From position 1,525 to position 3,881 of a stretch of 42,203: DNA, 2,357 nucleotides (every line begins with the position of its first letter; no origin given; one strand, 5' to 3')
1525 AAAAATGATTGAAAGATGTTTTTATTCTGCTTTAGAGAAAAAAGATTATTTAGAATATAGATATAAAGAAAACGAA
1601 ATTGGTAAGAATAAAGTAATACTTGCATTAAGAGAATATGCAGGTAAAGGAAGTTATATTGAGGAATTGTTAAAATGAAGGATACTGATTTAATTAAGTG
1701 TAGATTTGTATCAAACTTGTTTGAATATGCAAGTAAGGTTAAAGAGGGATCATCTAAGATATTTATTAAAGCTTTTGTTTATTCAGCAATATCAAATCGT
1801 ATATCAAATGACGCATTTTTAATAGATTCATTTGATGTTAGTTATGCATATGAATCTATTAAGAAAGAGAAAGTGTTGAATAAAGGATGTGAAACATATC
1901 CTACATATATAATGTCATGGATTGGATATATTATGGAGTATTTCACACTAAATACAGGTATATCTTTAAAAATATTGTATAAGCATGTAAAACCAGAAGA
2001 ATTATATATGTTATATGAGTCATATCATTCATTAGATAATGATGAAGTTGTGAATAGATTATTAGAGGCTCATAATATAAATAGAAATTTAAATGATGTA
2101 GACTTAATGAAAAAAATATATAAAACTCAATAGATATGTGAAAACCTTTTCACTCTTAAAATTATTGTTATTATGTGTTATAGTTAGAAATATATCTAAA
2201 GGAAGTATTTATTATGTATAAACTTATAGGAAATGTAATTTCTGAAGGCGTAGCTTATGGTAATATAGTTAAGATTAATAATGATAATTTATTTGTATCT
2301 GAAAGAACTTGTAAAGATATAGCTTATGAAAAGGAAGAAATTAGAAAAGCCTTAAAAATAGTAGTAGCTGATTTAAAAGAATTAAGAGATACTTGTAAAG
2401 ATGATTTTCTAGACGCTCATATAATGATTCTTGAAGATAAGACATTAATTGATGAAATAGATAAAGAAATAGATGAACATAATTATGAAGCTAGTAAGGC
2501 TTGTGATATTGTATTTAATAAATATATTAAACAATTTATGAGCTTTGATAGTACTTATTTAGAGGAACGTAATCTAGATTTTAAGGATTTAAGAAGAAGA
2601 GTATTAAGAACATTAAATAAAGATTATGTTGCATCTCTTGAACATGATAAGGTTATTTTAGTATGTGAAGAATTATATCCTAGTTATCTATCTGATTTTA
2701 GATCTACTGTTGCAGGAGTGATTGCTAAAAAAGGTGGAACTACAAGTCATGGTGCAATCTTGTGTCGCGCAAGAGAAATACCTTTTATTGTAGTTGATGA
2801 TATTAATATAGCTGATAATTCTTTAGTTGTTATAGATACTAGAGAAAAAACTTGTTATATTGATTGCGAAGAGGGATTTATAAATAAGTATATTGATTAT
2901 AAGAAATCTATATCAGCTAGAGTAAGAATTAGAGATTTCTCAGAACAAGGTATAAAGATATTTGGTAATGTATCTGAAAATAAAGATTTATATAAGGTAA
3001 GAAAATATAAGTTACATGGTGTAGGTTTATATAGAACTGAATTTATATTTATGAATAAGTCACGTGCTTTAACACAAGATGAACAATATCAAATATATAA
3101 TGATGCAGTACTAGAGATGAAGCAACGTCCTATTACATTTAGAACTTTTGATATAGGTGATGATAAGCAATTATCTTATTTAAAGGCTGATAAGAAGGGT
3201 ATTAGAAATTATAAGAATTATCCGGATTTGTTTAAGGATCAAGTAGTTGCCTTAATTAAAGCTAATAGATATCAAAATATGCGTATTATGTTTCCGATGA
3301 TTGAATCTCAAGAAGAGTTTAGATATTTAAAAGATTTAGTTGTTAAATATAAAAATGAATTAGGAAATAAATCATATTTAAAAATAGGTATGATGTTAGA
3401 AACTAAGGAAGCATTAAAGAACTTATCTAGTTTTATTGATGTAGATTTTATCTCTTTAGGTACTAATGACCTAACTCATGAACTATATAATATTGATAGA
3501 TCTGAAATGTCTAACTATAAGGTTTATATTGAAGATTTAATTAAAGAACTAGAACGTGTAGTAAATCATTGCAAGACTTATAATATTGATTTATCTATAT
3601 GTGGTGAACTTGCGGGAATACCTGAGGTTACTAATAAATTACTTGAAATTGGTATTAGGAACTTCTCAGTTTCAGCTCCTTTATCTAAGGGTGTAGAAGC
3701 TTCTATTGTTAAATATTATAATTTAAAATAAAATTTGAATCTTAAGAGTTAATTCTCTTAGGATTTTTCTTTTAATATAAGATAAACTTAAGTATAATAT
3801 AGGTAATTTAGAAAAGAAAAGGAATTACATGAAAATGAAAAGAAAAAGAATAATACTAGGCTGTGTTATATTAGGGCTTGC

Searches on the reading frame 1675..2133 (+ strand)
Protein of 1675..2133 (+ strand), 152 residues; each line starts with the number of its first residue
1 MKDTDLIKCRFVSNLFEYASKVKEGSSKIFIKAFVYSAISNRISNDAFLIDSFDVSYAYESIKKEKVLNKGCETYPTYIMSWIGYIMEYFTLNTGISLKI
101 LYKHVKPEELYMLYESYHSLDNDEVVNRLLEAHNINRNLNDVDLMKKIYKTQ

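Call 3: search_protein_families(library=pfam, proteins=[window:1675-2133:+], max_evalue=1)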
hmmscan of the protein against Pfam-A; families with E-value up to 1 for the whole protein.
window:1675-2133:+ (152 aa): 1 family
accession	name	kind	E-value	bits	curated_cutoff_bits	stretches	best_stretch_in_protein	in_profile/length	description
PF04439.18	Adenyl_transf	-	0.0034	17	22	1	77-138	190-251/279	Streptomycin adenylyltransferase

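Call 4: search_protein_families(library=ncbifam, proteins=[window:1675-2133:+], max_evalue=1)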
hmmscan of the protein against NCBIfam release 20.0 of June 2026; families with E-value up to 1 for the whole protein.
window:1675-2133:+ (152 aa): 1 family
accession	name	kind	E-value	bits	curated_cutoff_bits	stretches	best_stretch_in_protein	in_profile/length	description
TIGR01590.1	yir-bir-cir_Pla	paralog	0.0074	16.1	71.1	1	62-141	51-131/201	yir/bir/cir-family of variant antigens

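Call 5: search_protein_families(library=padloc, proteins=[window:1675-2133:+], max_evalue=1)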
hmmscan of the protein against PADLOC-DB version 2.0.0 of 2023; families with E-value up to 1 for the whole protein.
window:1675-2133:+ (152 aa): 1 family
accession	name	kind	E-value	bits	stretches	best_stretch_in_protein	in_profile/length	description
PDLC04642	PDC-M42B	-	5.8e-06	24.6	1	14-128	18-134/138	-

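Call 6: search_protein_families(library=phrogs, proteins=[window:1675-2133:+], max_evalue=1)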
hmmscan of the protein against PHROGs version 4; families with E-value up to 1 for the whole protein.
window:1675-2133:+ (152 aa): 1 family
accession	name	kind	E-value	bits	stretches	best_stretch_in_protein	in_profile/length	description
phrog_27594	-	unknown function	0.22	13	1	35-70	58-93/102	-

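Call 9: search_solved_structures(query=window:1675-2133:+, max_evalue=10)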
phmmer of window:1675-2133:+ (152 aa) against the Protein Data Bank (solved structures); distinct sequences matched with E-value up to 10: 4.
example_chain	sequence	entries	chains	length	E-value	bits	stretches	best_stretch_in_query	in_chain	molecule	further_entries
5hxo_A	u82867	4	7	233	0.16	15.4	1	13-147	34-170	(2Z,6Z)-farnesyl diphosphate synthase, chloroplastic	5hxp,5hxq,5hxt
5hxn_A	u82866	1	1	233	0.22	14.9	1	14-147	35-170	(2Z,6Z)-farnesyl diphosphate synthase, chloroplastic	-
7vpc_A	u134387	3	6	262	0.74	13.3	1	30-147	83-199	Neryl-diphosphate synthase 1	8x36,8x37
8x35_A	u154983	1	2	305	1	12.8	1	30-147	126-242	Neryl diphosphate synthase 1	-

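Call 14: find_homologous_proteins(query=window:1675-2133:+, max_evalue=0.001)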
Query window:1675-2133:+ (152 aa): 37 proteins with E <= 0.001 among 47 candidates.
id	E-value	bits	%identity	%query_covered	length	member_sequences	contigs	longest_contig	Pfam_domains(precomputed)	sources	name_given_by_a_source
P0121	2.4e-91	321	97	100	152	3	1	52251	-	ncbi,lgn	-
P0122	4.6e-66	239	76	97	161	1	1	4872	-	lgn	-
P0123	1.4e-65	238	74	100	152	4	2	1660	-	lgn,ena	-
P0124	7.4e-57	209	64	98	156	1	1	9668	-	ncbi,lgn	-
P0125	3.7e-56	207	62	99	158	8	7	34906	-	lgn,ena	-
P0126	9.8e-56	206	64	87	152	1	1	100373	-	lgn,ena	-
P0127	1.3e-55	205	62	99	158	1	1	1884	-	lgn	-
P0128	1.4e-55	205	64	87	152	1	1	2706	-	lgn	-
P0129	1.5e-55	205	66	87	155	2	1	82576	-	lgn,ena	-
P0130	5.4e-55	203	64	97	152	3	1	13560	-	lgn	-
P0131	4.2e-54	201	62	86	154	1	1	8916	-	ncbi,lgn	-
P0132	4.8e-54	200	62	98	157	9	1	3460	-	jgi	jgi:hypothetical protein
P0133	7.7e-54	200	61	97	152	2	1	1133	-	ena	-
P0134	9.5e-54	199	64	87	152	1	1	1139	-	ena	-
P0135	2.6e-53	198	64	98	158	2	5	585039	-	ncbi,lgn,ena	-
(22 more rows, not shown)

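Call 26: predict_structure(alignment_id=A1)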
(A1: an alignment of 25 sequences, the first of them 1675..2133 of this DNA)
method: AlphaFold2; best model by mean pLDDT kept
length: 152 residues; sequences in the alignment: 25
mean_pLDDT: 88.2   pTM: 0.83
mean pLDDT of the five models: 88.2, 88.2, 87.6, 87.3, 86.3
residues with pLDDT >= 90: 106; 70-90: 30; 50-70: 15; < 50: 1
segments of 3 or more residues with pLDDT < 50: none
pLDDT, mean of each block of 10 residues (from residue 1): 90 97 91 95 86 90 87 90 97 92 93 94 94 77 59 49
secondary structure, 60 per line:
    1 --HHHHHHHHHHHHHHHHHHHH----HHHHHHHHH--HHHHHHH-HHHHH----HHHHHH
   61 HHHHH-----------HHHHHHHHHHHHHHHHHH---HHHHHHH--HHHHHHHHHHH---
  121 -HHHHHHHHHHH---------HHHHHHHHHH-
elements in order: H3-22 H27-35 H38-44 H46-50 H55-65 H77-94 H98-104 H107-117 H122-132 H142-151

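Call 30: fold_search(model_id=the predicted structure, library=pdb)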
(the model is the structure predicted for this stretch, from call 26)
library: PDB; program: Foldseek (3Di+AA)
matches with E <= 10: 90; with E <= 0.001: 0
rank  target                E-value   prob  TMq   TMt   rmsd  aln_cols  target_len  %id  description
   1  7u5l_A                1.2e+00  0.07  0.17  0.15  16.6       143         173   13  Cryo-EM Structure of Ferritin (released 2022-12-14)
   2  8h8l                  1.2e+00  0.06  0.16  0.15  16.4       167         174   15  Crystal structure of apo-R52F/E56F/R59F/E63F-rHLFr (released 2023-10-04)
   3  8j0u                  1.3e+00  0.06  0.16  0.14  16.0       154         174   11  Crystal structure of horse spleen L-ferritin A115T mutant at -180deg Celsius. (released 2023-05-03)
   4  2za8                  1.3e+00  0.05  0.15  0.14  15.7       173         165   14  recombinant horse L-chain apoferritin N-terminal deletion mutant (residues 1-8) (released 2008-01-22)
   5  6hjs_A                1.4e+00  0.10  0.26  0.19  12.6       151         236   14  Crystal structure of glutathione transferase Omega 1C from Trametes versicolor (released 2019-09-18)
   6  9kp7                  1.4e+00  0.05  0.15  0.14  15.7       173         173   14  Crystal structure of Horse spleen L-ferritin mutant (R59F) with Nile Red (released 2025-03-05)
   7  9kpa                  1.4e+00  0.04  0.15  0.14  16.2       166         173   14  Crystal structure of Horse spleen L-ferritin mutant (R59F) (released 2025-03-05)
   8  3h7g                  1.4e+00  0.04  0.14  0.13  15.8       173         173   13  Apo-FR with AU ions (released 2009-09-15)
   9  2za7                  1.5e+00  0.05  0.15  0.14  15.8       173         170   14  recombinant horse L-chain apoferritin N-terminal deletion mutant (residues 1-4) (released 2008-01-22)
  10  4v6b_AK               1.7e+00  0.06  0.18  0.18  16.7       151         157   12  Crystal structure of human ferritin Phe167SerfsX26 mutant. (released 2014-07-09)
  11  7eml                  1.7e+00  0.05  0.16  0.14  16.0       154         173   11  Structure of IrCp* immobilized apo-D38H-rHLFr (released 2022-03-02)
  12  8h8n                  1.7e+00  0.05  0.17  0.15  16.4       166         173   14  Crystal structure of apo-R52Y/E56Y/R59Y/E63Y-rHLFr (released 2023-10-04)
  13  9kf5                  1.7e+00  0.05  0.17  0.16  16.7       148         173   11  Crystal structure of Ferritin mutant(E53H/E57H) (released 2025-09-24)
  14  2v2l                  1.7e+00  0.04  0.15  0.14  15.7       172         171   13  Mutant (E53,56,57,60Q) recombinant horse spleen apoferritin cocrystallized with haemin in acidic conditions (released 2008-06-24)
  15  6o7u_o                1.7e+00  0.05  0.18  0.18  17.5       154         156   12  Saccharomyces cerevisiae V-ATPase Stv1-VO (released 2019-04-03)
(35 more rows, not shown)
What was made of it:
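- Tried and rejected: Foldseek of the ORF2 model (pLDDT 88) against the PDB gave nothing better than E 1.2 (call 30).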

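Call 37: search_protein_representatives(alignment_id=A1)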
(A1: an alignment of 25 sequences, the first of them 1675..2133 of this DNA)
Query: 25 sequences, 154 profile positions. Proteins with E-value up to 0.001 (for the whole library): 480; up to 1e-10: 184; up to 1e-30: 13. The best 150 are listed.
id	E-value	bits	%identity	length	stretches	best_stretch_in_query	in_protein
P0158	5.8e-65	234.2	-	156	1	1-152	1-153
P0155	3.3e-49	183.0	-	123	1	1-112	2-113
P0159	3.3e-49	183.0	-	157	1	3-153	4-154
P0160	2.5e-45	170.4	-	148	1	10-151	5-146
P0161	2.1e-42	160.9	-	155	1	1-143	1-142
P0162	5.3e-42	159.6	-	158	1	1-145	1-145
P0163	8.3e-41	155.7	-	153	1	1-151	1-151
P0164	1.9e-40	154.5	-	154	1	1-152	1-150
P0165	1.0e-34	135.9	-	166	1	3-152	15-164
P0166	4.1e-33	130.7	-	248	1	1-141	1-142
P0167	9.8e-33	129.5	-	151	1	11-152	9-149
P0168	1.1e-32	129.4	-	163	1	1-148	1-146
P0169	7.5e-32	126.6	-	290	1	1-146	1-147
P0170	3.3e-30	121.3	-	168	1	1-137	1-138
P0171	1.0e-29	119.7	-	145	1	10-132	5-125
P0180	1.6e-27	112.6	-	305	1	1-144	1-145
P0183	1.4e-26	109.5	-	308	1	1-146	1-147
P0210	1.3e-21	93.4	-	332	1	2-146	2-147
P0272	3.4e-14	69.3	-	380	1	5-144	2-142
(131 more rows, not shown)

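Call 47: search_protein_families(library=pfam, alignment_id=A5, max_evalue=0.01)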
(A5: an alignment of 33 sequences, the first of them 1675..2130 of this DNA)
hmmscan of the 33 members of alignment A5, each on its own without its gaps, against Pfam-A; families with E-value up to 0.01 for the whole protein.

A. member 1, window:1675-2130:+ (152 aa): 1 family
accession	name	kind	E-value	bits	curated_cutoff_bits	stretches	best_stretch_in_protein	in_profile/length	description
PF04439.18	Adenyl_transf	-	0.0034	17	22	1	77-138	190-251/279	Streptomycin adenylyltransferase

B. families by the number of members that match (of 33 scanned): 10 families
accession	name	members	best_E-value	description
PF13302.13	Acetyltransf_3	3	4.5e-17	Acetyltransferase (GNAT) domain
PF00583.31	Acetyltransf_1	3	9.8e-11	Acetyltransferase (GNAT) family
PF12668.12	DUF3791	3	0.00066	Protein of unknown function (DUF3791)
PF13420.13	Acetyltransf_4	2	3.4e-05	Acetyltransferase (GNAT) domain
PF13508.13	Acetyltransf_7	2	0.00054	Acetyltransferase (GNAT) domain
PF08445.16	FR47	1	6.1e-05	FR47-like protein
PF25766.1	TPR_RPAP1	1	8.4e-05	RNA polymerase II-associated protein 1, TPR repeats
PF04439.18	Adenyl_transf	1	0.0034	Streptomycin adenylyltransferase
PF08906.16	T6SS_Tdi1_C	1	0.0078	T6SS immunity protein Tdi1, C-terminal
PF17279.8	DUF5344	1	0.0079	Family of unknown function (DUF5344)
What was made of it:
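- On Pfam DUF3791 (PF12668) - for ORF2: Only 3 of 33 wider family members give sub-threshold hits, the best at E 6.6e-4 (call 47).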

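Call 48: search_protein_families(library=padloc, alignment_id=A5, max_evalue=0.001)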
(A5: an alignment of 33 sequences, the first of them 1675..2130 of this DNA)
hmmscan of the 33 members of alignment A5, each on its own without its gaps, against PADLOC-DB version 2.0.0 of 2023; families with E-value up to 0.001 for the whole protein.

A. member 1, window:1675-2130:+ (152 aa): 1 family
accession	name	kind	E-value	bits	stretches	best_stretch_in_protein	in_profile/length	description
PDLC04642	PDC-M42B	-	5.8e-06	24.6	1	14-128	18-134/138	-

B. families by the number of members that match (of 33 scanned): 1 family
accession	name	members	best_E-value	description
PDLC04642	PDC-M42B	31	9.6e-12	-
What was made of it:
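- Closest known: PADLOC-DB phage-defence candidate PDC-M42. Same: ORF2 and 31 of 33 members of its wider family match PDC-M42B (calls 5, 48).
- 31/33 ORF2-family members hit PDC-M42B (call 48).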

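Call 81: search_protein_families(library=pfam, proteins=[P0166, P0169, P0180, P0210, P0272, P0183], max_evalue=0.01)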
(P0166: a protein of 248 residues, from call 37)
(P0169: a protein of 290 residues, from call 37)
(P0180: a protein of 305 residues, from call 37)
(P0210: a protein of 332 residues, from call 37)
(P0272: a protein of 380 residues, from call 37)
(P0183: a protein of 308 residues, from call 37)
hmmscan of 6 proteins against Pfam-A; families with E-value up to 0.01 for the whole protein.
P0166 (248 aa): 1 family
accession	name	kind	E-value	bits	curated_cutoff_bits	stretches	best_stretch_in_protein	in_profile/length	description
PF12668.12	DUF3791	-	0.0084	16.5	25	0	203-247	13-59/60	Protein of unknown function (DUF3791)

P0169 (290 aa): 0 families

P0180 (305 aa): 0 families

P0210 (332 aa): 2 families
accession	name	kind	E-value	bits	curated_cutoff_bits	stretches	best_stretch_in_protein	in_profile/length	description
PF13302.13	Acetyltransf_3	-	2.2e-07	32.1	25.4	1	227-311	54-136/138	Acetyltransferase (GNAT) domain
PF00583.31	Acetyltransf_1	-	7.1e-05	23.5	20.7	1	218-305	27-109/116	Acetyltransferase (GNAT) family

P0272 (380 aa): 1 family
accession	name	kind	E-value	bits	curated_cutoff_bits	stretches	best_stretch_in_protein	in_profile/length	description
PF17279.8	DUF5344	-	0.0079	17.1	27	0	157-214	15-72/87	Family of unknown function (DUF5344)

P0183 (308 aa): 0 families
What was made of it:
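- Some ORF2 relatives carry C-terminal GNAT domains, a known toxin type (calls 47, 81).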

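Call 84: search_dna_similar(query=window:1675-2130:+, collection=plasmids, mode=protein, max_evalue=0.01, max_rows=10)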
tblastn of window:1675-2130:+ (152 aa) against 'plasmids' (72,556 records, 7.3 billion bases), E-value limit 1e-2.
No match.

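Call 85: search_dna_similar(query=window:1675-2130:+, collection=phages, mode=protein, max_evalue=0.01, max_rows=10)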
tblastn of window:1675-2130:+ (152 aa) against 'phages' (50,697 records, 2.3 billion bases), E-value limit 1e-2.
No match.
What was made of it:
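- Tried and rejected: ORF2 has no tblastn match in the phage or plasmid collections (calls 84, 85).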

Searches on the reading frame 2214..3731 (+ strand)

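Call 3: search_protein_families(library=pfam, proteins=[window:2214-3731:+], max_evalue=1)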
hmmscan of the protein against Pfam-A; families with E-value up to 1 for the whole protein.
window:2214-3731:+ (505 aa): 5 families
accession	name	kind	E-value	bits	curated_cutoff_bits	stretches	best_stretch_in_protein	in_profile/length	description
PF02896.24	PEP-utilizers_C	-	8.7e-59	199.5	22.8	1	245-489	18-279/293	PEP-utilising enzyme, PEP-binding domain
PF05524.18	PEP-utilisers_N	-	4.9e-22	78.8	24.4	1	6-119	2-121/121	PEP-utilising enzyme, N-terminal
PF00391.29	PEP-utilizers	-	1.6e-14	53.7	23.1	1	145-209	3-69/72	PEP-utilising enzyme, mobile domain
PF03328.21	HpcH_HpaI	-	5.3e-06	26.3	25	1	319-458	51-185/221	HpcH/HpaI aldolase/citrate lyase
PF00657.28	Lipase_GDSL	-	0.1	13.2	23.6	1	412-458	81-127/208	GDSL-like Lipase/Acylhydrolase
